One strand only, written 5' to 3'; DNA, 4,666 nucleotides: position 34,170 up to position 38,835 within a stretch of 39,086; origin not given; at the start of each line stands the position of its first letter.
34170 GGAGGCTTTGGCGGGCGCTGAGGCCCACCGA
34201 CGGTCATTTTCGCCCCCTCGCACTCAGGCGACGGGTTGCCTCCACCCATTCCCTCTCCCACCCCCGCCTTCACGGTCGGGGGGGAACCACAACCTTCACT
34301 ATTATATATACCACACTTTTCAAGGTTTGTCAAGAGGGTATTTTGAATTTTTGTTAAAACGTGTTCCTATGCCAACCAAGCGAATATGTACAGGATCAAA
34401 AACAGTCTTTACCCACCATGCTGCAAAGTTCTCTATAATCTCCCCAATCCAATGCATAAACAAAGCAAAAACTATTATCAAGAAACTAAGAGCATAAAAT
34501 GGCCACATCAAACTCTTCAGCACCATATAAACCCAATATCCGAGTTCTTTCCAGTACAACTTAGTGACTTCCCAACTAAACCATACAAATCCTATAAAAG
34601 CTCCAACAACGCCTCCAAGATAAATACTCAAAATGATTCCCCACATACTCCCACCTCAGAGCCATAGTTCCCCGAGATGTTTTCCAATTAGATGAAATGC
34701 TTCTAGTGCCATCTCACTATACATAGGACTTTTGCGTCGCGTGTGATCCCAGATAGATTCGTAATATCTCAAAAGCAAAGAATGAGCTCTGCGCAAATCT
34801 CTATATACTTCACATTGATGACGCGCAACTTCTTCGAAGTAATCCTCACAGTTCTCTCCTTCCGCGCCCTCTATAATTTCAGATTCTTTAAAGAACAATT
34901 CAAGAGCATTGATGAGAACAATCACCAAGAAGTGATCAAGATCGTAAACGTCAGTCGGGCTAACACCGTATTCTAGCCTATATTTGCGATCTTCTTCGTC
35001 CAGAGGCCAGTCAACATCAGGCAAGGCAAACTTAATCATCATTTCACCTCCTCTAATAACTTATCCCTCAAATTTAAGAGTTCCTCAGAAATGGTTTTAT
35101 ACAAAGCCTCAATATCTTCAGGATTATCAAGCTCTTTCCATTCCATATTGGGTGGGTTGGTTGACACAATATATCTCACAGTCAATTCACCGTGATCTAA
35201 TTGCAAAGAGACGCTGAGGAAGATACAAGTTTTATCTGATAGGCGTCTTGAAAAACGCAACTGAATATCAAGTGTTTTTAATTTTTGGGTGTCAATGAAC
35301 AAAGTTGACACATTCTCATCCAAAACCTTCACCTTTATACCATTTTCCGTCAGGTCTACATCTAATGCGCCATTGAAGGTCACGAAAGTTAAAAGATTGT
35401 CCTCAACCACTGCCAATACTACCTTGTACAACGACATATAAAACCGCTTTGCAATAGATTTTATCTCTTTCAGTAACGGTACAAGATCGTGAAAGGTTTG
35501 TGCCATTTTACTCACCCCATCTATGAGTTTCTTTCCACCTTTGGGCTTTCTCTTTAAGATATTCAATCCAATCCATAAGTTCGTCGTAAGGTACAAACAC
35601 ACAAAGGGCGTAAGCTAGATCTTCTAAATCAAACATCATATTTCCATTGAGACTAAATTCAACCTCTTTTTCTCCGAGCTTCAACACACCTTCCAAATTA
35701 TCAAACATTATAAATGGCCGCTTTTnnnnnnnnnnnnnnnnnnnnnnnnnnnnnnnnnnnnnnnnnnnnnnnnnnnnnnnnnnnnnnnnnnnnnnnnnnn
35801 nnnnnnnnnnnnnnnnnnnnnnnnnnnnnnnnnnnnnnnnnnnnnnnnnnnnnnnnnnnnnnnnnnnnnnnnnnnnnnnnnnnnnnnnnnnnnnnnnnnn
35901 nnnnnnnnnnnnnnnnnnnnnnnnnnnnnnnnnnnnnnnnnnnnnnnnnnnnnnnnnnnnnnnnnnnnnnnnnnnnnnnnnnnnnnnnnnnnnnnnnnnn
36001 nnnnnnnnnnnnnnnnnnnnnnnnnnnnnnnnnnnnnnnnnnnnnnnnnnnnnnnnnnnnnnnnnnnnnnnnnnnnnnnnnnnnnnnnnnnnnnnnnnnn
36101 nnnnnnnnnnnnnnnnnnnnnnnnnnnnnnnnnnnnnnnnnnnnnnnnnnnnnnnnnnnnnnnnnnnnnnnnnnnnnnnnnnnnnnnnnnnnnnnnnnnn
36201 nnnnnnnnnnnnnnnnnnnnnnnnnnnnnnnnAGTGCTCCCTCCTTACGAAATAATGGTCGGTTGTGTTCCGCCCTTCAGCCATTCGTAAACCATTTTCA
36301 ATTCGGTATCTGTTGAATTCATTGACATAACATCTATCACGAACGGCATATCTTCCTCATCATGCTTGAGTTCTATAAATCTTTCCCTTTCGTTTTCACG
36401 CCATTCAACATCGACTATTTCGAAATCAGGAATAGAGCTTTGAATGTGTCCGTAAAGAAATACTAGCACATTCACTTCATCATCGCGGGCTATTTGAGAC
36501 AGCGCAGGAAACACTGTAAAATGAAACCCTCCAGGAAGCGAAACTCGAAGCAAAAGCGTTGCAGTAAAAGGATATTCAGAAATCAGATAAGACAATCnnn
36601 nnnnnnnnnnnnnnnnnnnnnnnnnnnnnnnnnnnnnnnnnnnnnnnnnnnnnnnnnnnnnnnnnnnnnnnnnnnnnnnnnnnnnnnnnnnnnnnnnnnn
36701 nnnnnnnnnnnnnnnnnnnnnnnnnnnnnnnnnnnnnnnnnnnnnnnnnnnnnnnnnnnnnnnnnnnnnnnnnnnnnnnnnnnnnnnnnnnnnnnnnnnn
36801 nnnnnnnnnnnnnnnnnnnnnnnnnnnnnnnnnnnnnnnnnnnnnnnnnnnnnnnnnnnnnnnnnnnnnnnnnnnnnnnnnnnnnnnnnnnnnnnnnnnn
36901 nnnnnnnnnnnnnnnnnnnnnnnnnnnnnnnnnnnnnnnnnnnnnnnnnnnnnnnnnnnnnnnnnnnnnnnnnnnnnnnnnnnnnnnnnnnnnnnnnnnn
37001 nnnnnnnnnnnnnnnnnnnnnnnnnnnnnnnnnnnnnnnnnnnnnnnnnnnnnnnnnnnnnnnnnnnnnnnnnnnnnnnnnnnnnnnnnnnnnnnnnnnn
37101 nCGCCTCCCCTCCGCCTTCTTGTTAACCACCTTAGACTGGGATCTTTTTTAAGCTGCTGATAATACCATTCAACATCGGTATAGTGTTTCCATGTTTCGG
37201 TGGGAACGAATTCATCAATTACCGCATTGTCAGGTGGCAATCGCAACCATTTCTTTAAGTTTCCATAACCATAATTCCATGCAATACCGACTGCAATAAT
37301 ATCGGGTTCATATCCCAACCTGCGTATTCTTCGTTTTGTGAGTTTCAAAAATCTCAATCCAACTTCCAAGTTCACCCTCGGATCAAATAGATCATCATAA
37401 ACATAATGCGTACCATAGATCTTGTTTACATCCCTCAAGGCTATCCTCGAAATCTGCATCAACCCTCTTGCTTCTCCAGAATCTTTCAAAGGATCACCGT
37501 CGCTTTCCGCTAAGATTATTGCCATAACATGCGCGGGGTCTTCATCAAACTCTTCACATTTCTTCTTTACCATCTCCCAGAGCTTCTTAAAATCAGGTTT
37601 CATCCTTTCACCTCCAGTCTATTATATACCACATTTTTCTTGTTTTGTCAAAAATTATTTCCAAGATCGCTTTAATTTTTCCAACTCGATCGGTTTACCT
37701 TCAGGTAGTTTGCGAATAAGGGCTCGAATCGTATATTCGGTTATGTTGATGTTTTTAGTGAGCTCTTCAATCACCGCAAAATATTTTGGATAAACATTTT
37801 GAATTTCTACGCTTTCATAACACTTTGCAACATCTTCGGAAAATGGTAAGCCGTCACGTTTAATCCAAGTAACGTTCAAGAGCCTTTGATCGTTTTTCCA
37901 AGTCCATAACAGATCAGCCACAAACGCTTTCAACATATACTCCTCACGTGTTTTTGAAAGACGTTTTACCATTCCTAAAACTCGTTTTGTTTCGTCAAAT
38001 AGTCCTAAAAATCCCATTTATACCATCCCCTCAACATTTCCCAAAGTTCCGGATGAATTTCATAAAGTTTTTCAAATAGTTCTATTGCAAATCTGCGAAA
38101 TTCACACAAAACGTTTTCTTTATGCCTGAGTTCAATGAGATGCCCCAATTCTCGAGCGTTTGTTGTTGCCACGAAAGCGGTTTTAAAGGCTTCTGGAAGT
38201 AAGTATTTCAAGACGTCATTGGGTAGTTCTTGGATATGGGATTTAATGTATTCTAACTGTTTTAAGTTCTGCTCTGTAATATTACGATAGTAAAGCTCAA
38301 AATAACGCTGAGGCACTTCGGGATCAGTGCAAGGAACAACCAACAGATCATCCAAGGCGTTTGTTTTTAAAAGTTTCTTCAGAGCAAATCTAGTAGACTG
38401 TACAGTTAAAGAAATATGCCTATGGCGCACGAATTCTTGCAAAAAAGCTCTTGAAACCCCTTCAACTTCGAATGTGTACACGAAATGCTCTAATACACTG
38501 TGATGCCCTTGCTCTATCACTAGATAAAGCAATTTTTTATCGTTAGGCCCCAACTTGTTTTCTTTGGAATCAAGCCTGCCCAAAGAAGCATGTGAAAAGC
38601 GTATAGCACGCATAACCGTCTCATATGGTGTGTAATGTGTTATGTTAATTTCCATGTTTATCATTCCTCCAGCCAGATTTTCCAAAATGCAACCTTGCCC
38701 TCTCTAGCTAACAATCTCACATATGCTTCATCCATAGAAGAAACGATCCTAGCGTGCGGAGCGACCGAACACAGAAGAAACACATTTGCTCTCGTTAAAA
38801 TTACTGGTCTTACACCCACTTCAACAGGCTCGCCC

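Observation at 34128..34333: GC-rich ~170-nt structured RNA candidate behind a consensus promoter, one gene upstream of the phage tRNA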

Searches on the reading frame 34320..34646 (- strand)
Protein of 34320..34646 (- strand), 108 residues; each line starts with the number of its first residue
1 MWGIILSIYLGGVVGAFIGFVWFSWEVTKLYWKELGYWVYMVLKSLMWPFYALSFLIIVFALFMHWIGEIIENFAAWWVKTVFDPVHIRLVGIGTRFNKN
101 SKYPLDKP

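Call 13: find_related_loci(query=window:34320-34646:-, collection=viral_contigs, flank=4000)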
Query window:34320-34646:- (108 aa) in viral_contigs; peptide patterns used: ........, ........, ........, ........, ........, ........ (x = any residue, [..] = any of these).
4 stretches matched a pattern, but none encodes a relative of the query by tblastn (E <= 1e-3).

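Call 17: list_cluster_members(proteins=[P0001, window:34320-34646:-, window:34656-35042:-])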
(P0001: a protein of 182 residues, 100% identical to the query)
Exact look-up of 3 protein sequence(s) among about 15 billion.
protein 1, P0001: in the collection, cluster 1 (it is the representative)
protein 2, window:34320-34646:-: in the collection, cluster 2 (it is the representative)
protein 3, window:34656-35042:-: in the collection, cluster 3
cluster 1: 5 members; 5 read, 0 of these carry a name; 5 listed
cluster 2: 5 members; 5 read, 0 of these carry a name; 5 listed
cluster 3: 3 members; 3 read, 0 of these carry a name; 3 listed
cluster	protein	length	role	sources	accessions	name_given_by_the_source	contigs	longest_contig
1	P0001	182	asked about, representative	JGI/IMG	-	-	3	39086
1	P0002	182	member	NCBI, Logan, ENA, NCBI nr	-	-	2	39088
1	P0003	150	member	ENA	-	-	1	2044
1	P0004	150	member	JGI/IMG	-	-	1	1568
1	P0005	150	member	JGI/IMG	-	-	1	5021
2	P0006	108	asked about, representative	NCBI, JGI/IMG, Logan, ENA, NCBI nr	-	-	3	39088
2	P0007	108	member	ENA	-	-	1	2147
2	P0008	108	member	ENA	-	-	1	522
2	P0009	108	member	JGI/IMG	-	-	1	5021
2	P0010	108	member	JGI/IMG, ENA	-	-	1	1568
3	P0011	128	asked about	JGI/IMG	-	-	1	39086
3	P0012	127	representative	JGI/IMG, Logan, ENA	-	-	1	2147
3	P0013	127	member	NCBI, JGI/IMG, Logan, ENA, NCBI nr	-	-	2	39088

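Call 40: search_protein_families(library=pfam, max_evalue=0.01, proteins=[window:34320-34646:-])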
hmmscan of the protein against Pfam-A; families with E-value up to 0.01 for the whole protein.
window:34320-34646:- (108 aa): 0 families

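Call 56: find_homologous_proteins(query=window:34320-34646:-, max_evalue=1)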
Query window:34320-34646:- (108 aa): 1 proteins with E <= 1 among 3 candidates.
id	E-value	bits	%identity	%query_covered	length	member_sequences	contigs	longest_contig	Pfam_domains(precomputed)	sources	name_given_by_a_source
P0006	4.0e-66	239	100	100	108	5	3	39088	-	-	-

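Call 85: search_protein_families(library=phrogs, max_evalue=0.01, proteins=[window:34320-34646:-])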
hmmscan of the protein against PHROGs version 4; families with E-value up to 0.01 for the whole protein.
window:34320-34646:- (108 aa): 0 families

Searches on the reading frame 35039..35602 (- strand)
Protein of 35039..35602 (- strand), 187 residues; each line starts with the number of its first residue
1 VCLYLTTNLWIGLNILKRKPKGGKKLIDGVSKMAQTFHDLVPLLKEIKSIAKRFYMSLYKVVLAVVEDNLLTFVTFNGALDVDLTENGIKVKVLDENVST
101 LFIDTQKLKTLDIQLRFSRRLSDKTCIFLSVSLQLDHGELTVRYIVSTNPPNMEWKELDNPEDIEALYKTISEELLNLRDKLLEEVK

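Call 40: search_protein_families(library=pfam, max_evalue=0.01, proteins=[window:35039-35602:-])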
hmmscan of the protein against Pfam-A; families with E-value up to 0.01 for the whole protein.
window:35039-35602:- (187 aa): 1 family
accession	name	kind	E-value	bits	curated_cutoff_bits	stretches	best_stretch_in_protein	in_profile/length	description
PF11353.13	DUF3153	-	0.0033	17.5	21.4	1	35-91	57-114/191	Protein of unknown function (DUF3153)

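Call 85: search_protein_families(library=phrogs, max_evalue=0.01, proteins=[window:35039-35602:-])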
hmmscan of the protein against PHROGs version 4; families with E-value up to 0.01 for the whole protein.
window:35039-35602:- (187 aa): 0 families

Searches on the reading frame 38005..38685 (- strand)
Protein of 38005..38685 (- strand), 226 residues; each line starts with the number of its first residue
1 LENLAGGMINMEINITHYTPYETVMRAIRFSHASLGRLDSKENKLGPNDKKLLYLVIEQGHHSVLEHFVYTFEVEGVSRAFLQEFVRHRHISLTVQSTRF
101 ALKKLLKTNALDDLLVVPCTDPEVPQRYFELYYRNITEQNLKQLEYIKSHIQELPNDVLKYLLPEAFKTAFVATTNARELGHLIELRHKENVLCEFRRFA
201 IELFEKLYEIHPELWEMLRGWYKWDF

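Call 40: search_protein_families(library=pfam, max_evalue=0.01, proteins=[window:38005-38685:-])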
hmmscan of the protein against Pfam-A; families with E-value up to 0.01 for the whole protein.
window:38005-38685:- (226 aa): 1 family
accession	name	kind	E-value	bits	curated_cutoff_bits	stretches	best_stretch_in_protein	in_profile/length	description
PF02511.20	Thy1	-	1.2e-36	126.7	24.8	1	18-213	5-191/191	Thymidylate synthase complementing protein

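Call 55: find_related_loci(query=window:38005-38685:-, collection=viral_contigs, flank=8000)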
Query window:38005-38685:- (226 aa) in viral_contigs; peptide patterns used: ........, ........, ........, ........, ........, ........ (x = any residue, [..] = any of these).
8 stretches matched a pattern, but none encodes a relative of the query by tblastn (E <= 1e-3).
